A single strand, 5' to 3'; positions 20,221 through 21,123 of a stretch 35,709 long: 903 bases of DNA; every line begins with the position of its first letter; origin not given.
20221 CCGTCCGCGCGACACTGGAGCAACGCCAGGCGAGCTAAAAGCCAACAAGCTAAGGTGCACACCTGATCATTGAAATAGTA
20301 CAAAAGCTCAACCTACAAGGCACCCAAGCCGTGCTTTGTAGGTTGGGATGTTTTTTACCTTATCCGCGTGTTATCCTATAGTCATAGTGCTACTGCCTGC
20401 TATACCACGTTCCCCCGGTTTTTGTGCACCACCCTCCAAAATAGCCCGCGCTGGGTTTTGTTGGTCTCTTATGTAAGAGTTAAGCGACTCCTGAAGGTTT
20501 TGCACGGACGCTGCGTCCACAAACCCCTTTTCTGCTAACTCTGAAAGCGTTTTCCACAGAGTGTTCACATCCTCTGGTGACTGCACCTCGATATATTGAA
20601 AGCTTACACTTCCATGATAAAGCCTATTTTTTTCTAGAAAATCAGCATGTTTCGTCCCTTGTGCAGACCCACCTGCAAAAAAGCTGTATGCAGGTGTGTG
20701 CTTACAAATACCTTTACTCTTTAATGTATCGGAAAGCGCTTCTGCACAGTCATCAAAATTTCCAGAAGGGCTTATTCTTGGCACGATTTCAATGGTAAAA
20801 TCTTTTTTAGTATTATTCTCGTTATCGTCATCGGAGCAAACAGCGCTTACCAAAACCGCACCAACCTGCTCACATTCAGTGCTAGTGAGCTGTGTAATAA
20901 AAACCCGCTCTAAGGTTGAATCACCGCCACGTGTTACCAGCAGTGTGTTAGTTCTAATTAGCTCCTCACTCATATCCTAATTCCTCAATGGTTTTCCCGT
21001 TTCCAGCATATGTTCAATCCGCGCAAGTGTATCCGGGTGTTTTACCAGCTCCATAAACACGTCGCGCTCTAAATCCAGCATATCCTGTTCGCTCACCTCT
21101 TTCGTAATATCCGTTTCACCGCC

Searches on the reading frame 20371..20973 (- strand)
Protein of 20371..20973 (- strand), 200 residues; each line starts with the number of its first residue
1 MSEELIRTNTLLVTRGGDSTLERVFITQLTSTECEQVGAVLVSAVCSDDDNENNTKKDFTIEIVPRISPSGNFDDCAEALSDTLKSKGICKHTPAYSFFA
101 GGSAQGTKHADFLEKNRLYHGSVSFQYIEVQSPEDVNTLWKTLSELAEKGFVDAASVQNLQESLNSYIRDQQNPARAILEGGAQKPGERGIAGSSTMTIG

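Call 3: search_protein_families(library=pfam, proteins=[window:20371-20973:-], max_evalue=1)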
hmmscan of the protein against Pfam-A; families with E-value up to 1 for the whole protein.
window:20371-20973:- (200 aa): 2 families
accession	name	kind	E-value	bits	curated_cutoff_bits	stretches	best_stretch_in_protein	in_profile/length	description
PF05623.17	DUF789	-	0.14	12.2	25.5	1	113-149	136-172/296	Protein of unknown function (DUF789)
PF14793.11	DUF4478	-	0.17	12.3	25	0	143-170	74-101/109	Pyrimidine/purine nucleotide 5'-monophosphate nucleosidases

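Call 4: search_protein_families(library=ncbifam, proteins=[window:20371-20973:-], max_evalue=1)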
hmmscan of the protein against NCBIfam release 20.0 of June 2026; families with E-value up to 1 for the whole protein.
window:20371-20973:- (200 aa): 1 family
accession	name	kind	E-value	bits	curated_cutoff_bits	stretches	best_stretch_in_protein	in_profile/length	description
TIGR01629.1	rep_II_X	subfamily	0.088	11.7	29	1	117-163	332-377/407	phage/plasmid replication protein, II/X family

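Call 10: find_homologous_proteins(query=window:20371-20973:-)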
Query window:20371-20973:- (200 aa): 1 proteins with E <= 0.001 among 195 candidates.
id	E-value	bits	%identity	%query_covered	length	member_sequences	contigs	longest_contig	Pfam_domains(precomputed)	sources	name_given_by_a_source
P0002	6.4e-127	438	100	100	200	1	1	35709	-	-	-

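Call 35: search_protein_families(library=padloc, proteins=[window:20371-20973:-], max_evalue=1)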
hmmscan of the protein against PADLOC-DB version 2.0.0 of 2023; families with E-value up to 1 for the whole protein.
window:20371-20973:- (200 aa): 0 families

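Call 36: search_protein_families(library=phrogs, proteins=[window:20371-20973:-], max_evalue=1)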
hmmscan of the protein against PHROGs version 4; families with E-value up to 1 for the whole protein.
window:20371-20973:- (200 aa): 3 families
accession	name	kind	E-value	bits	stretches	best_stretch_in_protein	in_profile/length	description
phrog_26572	-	unknown function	0.0043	18.2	1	136-173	7-44/68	-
phrog_37726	-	unknown function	0.16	13.1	0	129-152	12-35/74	-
phrog_36446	-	unknown function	0.32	12.1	1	118-141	23-46/49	-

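Call 47: predict_structure(protein=window:20371-20973:-)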
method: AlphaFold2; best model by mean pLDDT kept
length: 200 residues; sequences in the alignment: 1
mean_pLDDT: 42.7   pTM: 0.37
mean pLDDT of the five models: 42.7, 41.7, 39.7, 39.4, 39.3
residues with pLDDT >= 90: 0; 70-90: 0; 50-70: 48; < 50: 152
segments of 3 or more residues with pLDDT < 50: 1-63, 65-69, 87-132, 149-152, 170-200
pLDDT, mean of each block of 10 residues (from residue 1): 26 28 38 44 39 44 49 57 52 40 32 41 37 54 56 53 55 42 38 30
secondary structure, 60 per line:
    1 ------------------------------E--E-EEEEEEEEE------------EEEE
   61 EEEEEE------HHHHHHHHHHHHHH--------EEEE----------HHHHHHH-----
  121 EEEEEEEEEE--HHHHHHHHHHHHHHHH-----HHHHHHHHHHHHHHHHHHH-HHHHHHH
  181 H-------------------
elements in order: E36-44 E57-66 H73-86 E95-98 H109-115 E121-130 H133-148 H154-172 H174-181

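Call 56: find_related_loci(query=window:20371-20973:-, collection=viral_contigs, flank=3000)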
Query window:20371-20973:- (200 aa) in viral_contigs; peptide patterns used: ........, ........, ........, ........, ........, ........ (x = any residue, [..] = any of these).
6 stretches matched a pattern, but none encodes a relative of the query by tblastn (E <= 1e-3).

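Call 58: search_solved_structures(query=window:20371-20973:-, max_evalue=1)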
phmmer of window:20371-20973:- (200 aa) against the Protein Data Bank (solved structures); distinct sequences matched with E-value up to 1: 1.
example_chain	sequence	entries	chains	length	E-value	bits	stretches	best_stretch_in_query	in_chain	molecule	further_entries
9h3g_BK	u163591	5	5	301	0.45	13.5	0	99-179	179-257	Large ribosomal subunit protein uL18z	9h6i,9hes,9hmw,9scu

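Call 60: find_related_loci(query=window:20371-20973:-, collection=metagenome_contigs, flank=6000)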
Query window:20371-20973:- (200 aa) in metagenome_contigs; peptide patterns used: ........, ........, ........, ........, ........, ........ (x = any residue, [..] = any of these).
143 stretches matched a pattern, but none encodes a relative of the query by tblastn (E <= 1e-3).

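Call 91: fold_search(model_id=the predicted structure, library=pdb)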
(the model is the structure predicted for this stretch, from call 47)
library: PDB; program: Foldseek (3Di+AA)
matches with E <= 10: 422; with E <= 0.001: 0
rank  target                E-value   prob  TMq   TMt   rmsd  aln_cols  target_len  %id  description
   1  6zqe_CN               1.7e-01  0.21  0.26  0.25  19.8       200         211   12  Cryo-EM structure of the 90S pre-ribosome from Saccharomyces cerevisiae, state Dis-A (Poly-Ala) (released 2020-09-23)
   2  8w6i_A                1.9e-01  0.25  0.24  0.18   8.2       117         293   16  Cryo-EM structure of Escherichia coli Str K12 FtsEX complex with ATP-gamma-S in peptidisc (released 2023-12-20)
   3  8h75_C                2.9e-01  0.06  0.15  0.13  12.3       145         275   13  FGFR2 in complex with YJ001 (released 2023-10-25)
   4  9uhc_B                3.7e-01  0.08  0.17  0.14  13.3       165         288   12  FGFR1 kinase domain with a covalent inhibitor 9p (released 2025-09-24)
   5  8y22_A                4.0e-01  0.07  0.17  0.13  13.5       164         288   13  FGFR1 kinase domain with a covalent inhibitor 9g (released 2024-06-26)
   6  3j80_Y                4.5e-01  0.12  0.20  0.27  17.4       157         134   11  CryoEM structure of 40S-eIF1-eIF1A preinitiation complex (released 2014-11-05)
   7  8qmb_A                5.0e-01  0.15  0.19  0.07   8.8       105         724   10  Nucleant-assisted 2.0 A resolution structure of the Streptococcus pneumoniae topoisomerase IV-V18mer DNA complex with  (released 2024-10-02)
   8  7qca_SY0              5.3e-01  0.13  0.22  0.30  17.2       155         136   14  Spraguea lophii ribosome (released 2022-11-30)
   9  8yki_B                5.3e-01  0.07  0.17  0.15  13.1       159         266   12  FGFR-1 in complex with ligand tasurgratinib (released 2024-06-12)
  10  4bts_AP               5.3e-01  0.06  0.17  0.21  18.8       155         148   14  THE CRYSTAL STRUCTURE OF THE EUKARYOTIC 40S RIBOSOMAL SUBUNIT IN COMPLEX WITH EIF1 AND EIF1A (released 2013-07-17)
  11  3lpx_A                5.7e-01  0.16  0.21  0.11   7.8       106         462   15  Crystal structure of GyrA (released 2011-02-16)
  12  5flf_D                5.7e-01  0.14  0.19  0.14   8.8       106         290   15  DISEASE LINKED MUTATION IN FGFR (released 2016-03-30)
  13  9e71_BV               5.7e-01  0.10  0.17  0.25  12.2       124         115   12  Cryo-EM structure of the Pyrobaculum calidifontis 70S ribosome (released 2024-11-20)
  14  4ddq_C                5.7e-01  0.08  0.21  0.11  20.7       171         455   12  Structural plasticity of the Bacillus subtilis GyrA homodimer (released 2013-02-13)
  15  3gql_B                5.7e-01  0.08  0.18  0.15  11.6       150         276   13  Crystal Structure of activated receptor tyrosine kinase in complex with substrates (released 2009-08-18)
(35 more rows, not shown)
